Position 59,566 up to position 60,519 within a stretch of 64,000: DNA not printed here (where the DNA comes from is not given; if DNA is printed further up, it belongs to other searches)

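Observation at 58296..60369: Two PD-(D/E)XK nuclease-family genes, each behind a duplicated ~75-bp module carrying the competence-operon box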

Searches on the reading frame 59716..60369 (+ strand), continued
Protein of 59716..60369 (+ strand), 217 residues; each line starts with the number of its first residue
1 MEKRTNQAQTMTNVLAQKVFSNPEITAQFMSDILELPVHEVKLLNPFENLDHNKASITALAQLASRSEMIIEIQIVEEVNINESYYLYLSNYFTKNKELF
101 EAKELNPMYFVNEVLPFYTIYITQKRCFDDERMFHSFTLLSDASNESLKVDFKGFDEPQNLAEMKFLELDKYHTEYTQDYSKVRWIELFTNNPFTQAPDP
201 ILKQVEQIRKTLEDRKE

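Call 41: find_encoding_contigs(protein=P0121, flank=4000, max_places=3)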
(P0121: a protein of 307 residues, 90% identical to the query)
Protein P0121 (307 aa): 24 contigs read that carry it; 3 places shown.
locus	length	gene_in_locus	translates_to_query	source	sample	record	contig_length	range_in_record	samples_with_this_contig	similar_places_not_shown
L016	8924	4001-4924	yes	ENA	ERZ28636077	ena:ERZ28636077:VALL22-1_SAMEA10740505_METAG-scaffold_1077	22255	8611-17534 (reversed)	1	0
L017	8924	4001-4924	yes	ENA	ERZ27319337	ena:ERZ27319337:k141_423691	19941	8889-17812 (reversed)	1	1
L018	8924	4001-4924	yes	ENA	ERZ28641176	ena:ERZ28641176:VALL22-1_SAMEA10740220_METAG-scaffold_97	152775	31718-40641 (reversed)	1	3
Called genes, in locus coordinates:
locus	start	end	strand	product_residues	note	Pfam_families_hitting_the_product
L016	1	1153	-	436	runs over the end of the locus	PF01098:FTSW_RODA_SPOVE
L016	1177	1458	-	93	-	PF07408:DUF1507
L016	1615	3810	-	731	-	PF09371:Tex_N, PF22706:Tex_central_region, PF14639:YqgF (weak), PF16921:Tex_YqgF, PF14635:HHH_7 (weak), PF12836:HHH_3, PF17674:HHH_9, PF00575:S1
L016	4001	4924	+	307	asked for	PF12784:PDDEXK_2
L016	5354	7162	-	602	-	PF00664:ABC_membrane, PF00005:ABC_tran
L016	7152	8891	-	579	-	PF00664:ABC_membrane, PF00005:ABC_tran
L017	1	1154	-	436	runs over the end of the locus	PF01098:FTSW_RODA_SPOVE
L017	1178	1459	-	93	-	PF07408:DUF1507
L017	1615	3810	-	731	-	PF09371:Tex_N, PF22706:Tex_central_region, PF14639:YqgF (weak), PF16921:Tex_YqgF, PF14635:HHH_7, PF12836:HHH_3, PF17674:HHH_9, PF00575:S1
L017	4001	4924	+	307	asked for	PF12784:PDDEXK_2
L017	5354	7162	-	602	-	PF00664:ABC_membrane, PF00005:ABC_tran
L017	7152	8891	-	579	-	PF00664:ABC_membrane, PF00005:ABC_tran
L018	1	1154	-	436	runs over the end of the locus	PF01098:FTSW_RODA_SPOVE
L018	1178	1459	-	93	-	PF07408:DUF1507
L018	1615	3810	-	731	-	PF09371:Tex_N, PF22706:Tex_central_region, PF14639:YqgF (weak), PF16921:Tex_YqgF, PF14635:HHH_7, PF12836:HHH_3, PF17674:HHH_9, PF00575:S1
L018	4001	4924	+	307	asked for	PF12784:PDDEXK_2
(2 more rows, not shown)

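Call 42: find_encoding_contigs(protein=P0218, flank=4000, max_places=3)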
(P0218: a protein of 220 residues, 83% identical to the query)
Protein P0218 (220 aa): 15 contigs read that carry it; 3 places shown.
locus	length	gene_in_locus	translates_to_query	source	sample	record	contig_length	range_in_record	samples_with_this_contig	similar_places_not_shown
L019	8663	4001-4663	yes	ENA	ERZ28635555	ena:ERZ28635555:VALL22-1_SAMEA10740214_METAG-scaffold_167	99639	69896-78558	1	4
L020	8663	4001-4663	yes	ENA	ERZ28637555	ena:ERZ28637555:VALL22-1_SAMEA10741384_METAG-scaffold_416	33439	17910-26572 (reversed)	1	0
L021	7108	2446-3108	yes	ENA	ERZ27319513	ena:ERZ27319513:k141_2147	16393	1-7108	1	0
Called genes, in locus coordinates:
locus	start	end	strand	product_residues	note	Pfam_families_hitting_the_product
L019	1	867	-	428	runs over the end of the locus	PF01098:FTSW_RODA_SPOVE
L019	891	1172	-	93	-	PF07408:DUF1507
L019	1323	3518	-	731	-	PF09371:Tex_N, PF22706:Tex_central_region, PF14639:YqgF (weak), PF16921:Tex_YqgF, PF14635:HHH_7, PF12836:HHH_3, PF17674:HHH_9, PF00575:S1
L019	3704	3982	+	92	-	PF12784:PDDEXK_2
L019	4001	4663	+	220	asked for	-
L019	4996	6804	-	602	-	PF00664:ABC_membrane, PF00005:ABC_tran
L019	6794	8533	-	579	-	PF00664:ABC_membrane, PF00005:ABC_tran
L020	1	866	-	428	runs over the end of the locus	PF01098:FTSW_RODA_SPOVE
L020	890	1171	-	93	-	PF07408:DUF1507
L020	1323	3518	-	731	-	PF09371:Tex_N, PF22706:Tex_central_region, PF14639:YqgF (weak), PF16921:Tex_YqgF, PF14635:HHH_7, PF12836:HHH_3, PF17674:HHH_9, PF00575:S1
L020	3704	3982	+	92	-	PF12784:PDDEXK_2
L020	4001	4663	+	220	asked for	-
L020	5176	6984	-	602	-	PF00664:ABC_membrane, PF00005:ABC_tran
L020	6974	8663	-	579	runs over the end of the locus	PF00664:ABC_membrane, PF00005:ABC_tran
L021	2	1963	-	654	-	?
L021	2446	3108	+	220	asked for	-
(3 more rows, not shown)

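Call 57: search_protein_families(library=padloc, proteins=[window:59716-60366:+, L014:5992-6933:+, P0121], max_evalue=0.01)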
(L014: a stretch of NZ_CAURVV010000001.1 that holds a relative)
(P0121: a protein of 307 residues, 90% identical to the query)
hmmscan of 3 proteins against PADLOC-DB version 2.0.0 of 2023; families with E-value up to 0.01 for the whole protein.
window:59716-60366:+ (217 aa): 0 families

L014:5992-6933:+ (314 aa): 0 families

P0121 (307 aa): 0 families

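Call 58: search_protein_families(library=ncbifam, proteins=[L014:5992-6933:+, P0121, P0012], max_evalue=0.01)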
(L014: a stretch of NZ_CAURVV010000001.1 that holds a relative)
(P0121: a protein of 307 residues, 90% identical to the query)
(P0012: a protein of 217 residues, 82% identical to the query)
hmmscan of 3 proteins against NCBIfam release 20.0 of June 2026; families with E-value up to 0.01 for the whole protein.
L014:5992-6933:+ (314 aa): 2 families
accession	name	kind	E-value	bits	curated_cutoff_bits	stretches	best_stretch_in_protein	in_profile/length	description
TIGR01784.1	T_den_put_tspse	subfamily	1.1e-16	61.4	52.1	1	15-308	2-272/273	Rpn family recombination-promoting nuclease/putative transposase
NF004267.1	PRK05687.1-3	equivalog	0.0016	17.6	293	1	245-278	64-97/266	flagellar assembly protein FliH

P0121 (307 aa): 1 family
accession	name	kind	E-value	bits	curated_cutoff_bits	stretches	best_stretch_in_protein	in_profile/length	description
TIGR01784.1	T_den_put_tspse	subfamily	2.3e-13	50.6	52.1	1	12-301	2-272/273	Rpn family recombination-promoting nuclease/putative transposase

P0012 (217 aa): 1 family
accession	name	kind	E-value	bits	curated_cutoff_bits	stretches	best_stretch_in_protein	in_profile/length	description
TIGR01784.1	T_den_put_tspse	subfamily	0.00058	19.8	52.1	1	17-192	7-175/273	Rpn family recombination-promoting nuclease/putative transposase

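Call 78: list_cluster_members(proteins=[L117:1316-2404:+, L117:2497-3138:-, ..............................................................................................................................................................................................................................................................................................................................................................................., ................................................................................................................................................, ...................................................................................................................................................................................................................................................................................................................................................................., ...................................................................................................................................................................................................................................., P0083, P0154, P0188])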
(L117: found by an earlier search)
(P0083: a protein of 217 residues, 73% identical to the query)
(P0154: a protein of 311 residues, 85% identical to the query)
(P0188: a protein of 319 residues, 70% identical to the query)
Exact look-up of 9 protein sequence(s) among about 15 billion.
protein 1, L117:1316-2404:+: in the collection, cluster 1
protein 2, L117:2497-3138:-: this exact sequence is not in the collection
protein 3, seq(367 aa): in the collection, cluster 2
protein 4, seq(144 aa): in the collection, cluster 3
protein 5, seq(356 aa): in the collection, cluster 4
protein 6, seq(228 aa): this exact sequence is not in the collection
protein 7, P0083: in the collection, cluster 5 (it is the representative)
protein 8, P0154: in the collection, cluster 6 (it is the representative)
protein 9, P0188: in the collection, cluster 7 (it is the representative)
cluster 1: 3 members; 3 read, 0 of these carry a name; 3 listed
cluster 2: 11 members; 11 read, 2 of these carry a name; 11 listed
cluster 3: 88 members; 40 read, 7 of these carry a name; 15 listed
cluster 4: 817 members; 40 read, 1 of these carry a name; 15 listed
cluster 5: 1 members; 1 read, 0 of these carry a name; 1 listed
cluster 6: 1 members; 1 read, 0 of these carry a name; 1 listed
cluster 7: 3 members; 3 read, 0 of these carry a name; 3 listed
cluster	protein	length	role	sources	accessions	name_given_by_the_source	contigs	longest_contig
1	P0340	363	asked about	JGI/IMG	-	-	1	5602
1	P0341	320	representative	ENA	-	-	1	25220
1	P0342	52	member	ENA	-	-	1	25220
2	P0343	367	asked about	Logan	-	-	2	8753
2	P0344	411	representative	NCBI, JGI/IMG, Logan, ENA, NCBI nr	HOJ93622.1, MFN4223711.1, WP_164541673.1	GAF domain-containing protein [Fervidobacterium sp. 2310opik-2]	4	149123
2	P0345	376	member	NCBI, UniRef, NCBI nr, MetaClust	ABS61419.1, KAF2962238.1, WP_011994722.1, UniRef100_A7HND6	GAF domain-containing protein [Fervidobacterium nodosum] | Uncharacterized protein n=2 Tax=Fervidobacterium TaxID=2422 RepID=A7HND6_FERNB | status=active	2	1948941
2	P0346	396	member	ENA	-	-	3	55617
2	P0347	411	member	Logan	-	-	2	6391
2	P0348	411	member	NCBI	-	-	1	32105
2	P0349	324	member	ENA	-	-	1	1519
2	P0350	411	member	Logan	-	-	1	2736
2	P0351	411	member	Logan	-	-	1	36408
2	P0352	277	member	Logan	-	-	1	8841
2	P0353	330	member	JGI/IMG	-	-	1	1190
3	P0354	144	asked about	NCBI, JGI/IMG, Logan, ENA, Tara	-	strand:- start:779 stop:1213 length:435 start_codon:yes stop_codon:yes gene_type:complete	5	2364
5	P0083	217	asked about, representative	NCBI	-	-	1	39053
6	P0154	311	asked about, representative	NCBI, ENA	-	-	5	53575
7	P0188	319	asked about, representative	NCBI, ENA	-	-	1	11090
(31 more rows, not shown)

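Call 82: search_solved_structures(query=A8, max_evalue=10, show_alignments=2)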
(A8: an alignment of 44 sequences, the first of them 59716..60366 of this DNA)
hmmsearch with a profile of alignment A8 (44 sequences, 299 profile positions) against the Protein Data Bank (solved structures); distinct sequences matched with E-value up to 10: 2.
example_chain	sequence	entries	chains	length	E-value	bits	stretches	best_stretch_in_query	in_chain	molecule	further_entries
8tpu_AW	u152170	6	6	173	0.94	11.8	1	154-188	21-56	60S ribosomal protein L17, putative | 60S ribosomal protein L17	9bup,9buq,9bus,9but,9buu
3jbn_AW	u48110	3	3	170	0.94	11.8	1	154-188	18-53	60S ribosomal protein uL22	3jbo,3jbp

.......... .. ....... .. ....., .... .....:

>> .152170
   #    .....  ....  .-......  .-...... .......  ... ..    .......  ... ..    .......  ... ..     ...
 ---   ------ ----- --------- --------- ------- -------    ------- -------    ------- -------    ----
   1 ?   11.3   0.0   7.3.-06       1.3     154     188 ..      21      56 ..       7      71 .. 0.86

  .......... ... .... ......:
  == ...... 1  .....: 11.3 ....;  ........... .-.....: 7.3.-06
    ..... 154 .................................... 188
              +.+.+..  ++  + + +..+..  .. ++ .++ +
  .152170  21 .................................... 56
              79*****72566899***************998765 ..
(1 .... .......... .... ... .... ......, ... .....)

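Call 88: predict_structure(alignment_id=A8)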
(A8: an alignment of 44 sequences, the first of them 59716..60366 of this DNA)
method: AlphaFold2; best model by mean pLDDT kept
length: 217 residues; sequences in the alignment: 44
mean_pLDDT: 51.8   pTM: 0.43
mean pLDDT of the five models: 51.8, 48.9, 47.1, 46.2, 43.9
residues with pLDDT >= 90: 0; 70-90: 32; 50-70: 83; < 50: 102
segments of 3 or more residues with pLDDT < 50: 1-7, 111-141, 152-155, 160-217
pLDDT, mean of each block of 10 residues (from residue 1): 42 66 76 69 72 69 75 62 53 60 60 43 39 38 55 50 41 38 26 32 32 35
secondary structure, 60 per line:
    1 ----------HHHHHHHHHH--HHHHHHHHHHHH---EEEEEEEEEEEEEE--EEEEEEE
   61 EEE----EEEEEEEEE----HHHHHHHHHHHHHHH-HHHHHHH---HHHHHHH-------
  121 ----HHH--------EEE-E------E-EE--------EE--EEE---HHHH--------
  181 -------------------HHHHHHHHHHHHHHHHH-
elements in order: H11-20 H23-34 E38-51 E54-63 E68-76 H81-95 H97-103 H107-113 E136-138 E163-165 H169-172 H200-216

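Call 90: fold_search(model_id=the predicted structure, library=pdb)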
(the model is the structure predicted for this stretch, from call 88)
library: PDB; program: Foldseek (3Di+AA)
matches with E <= 10: 1298; with E <= 0.001: 0
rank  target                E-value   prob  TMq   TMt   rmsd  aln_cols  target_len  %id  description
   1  9r2l_B                3.9e-02  0.28  0.13  0.20  13.8       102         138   13  De novo designed N37 protein fold (released 2025-05-14)
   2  9r2l_H                5.7e-02  0.25  0.14  0.21  13.6       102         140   13  De novo designed N37 protein fold (released 2025-05-14)
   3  9r2l_A                8.4e-02  0.23  0.14  0.22  13.6       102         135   13  De novo designed N37 protein fold (released 2025-05-14)
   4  3k7c_A                1.3e-01  0.47  0.16  0.29   7.1        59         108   10  Crystal structure of Putative NTF2-like transpeptidase (NP_281412.1) from CAMPYLOBACTER JEJUNI at 2.00 A resolution (released 2009-11-03)
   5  8wwc_D                1.4e-01  0.18  0.14  0.25   9.8        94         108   13  De novo design binder of HRAS -120-4 (released 2024-10-09)
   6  4lid_B                1.4e-01  0.16  0.12  0.25   9.5        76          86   10  A100, A DNA binding scaffold from Sulfolobus spindle-shape virus 1 (released 2014-09-24)
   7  3q9d_B                1.5e-01  0.25  0.15  0.19  11.9        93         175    6  Crystal Structure of Cpn0803 from C. pneumoniae. (released 2012-01-11)
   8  3nm7_C                1.8e-01  0.21  0.13  0.30   8.3        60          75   23  Crystal Structure of Borrelia burgdorferi Pur-alpha (released 2010-10-06)
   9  3nm7_D                2.3e-01  0.20  0.14  0.32   8.4        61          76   23  Crystal Structure of Borrelia burgdorferi Pur-alpha (released 2010-10-06)
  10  6p4x_A                2.3e-01  0.07  0.18  0.10  16.8       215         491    9  Crystal Structure of the S. cerevisiae glucokinase, Glk1 (released 2020-03-11)
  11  3q9d_A                2.4e-01  0.20  0.15  0.18  12.5        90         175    9  Crystal Structure of Cpn0803 from C. pneumoniae. (released 2012-01-11)
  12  3nm7_B                2.6e-01  0.18  0.14  0.32   8.3        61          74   20  Crystal Structure of Borrelia burgdorferi Pur-alpha (released 2010-10-06)
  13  4bg7_B                2.6e-01  0.13  0.14  0.25   8.5        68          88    9  Bacteriophage T5 Homolog of the Eukaryotic Transcription Coactivator PC4 Implicated in Recombination-Dependent DNA Rep (released 2013-09-11)
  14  3nm7_A                2.8e-01  0.16  0.13  0.28   8.5        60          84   23  Crystal Structure of Borrelia burgdorferi Pur-alpha (released 2010-10-06)
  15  5uwb_A                3.3e-01  0.20  0.18  0.20  11.6       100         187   10  Re-refined 4FCZ: lipid-bound crystal structure of toluene-tolerance protein from Pseudomonas putida (released 2017-04-19)
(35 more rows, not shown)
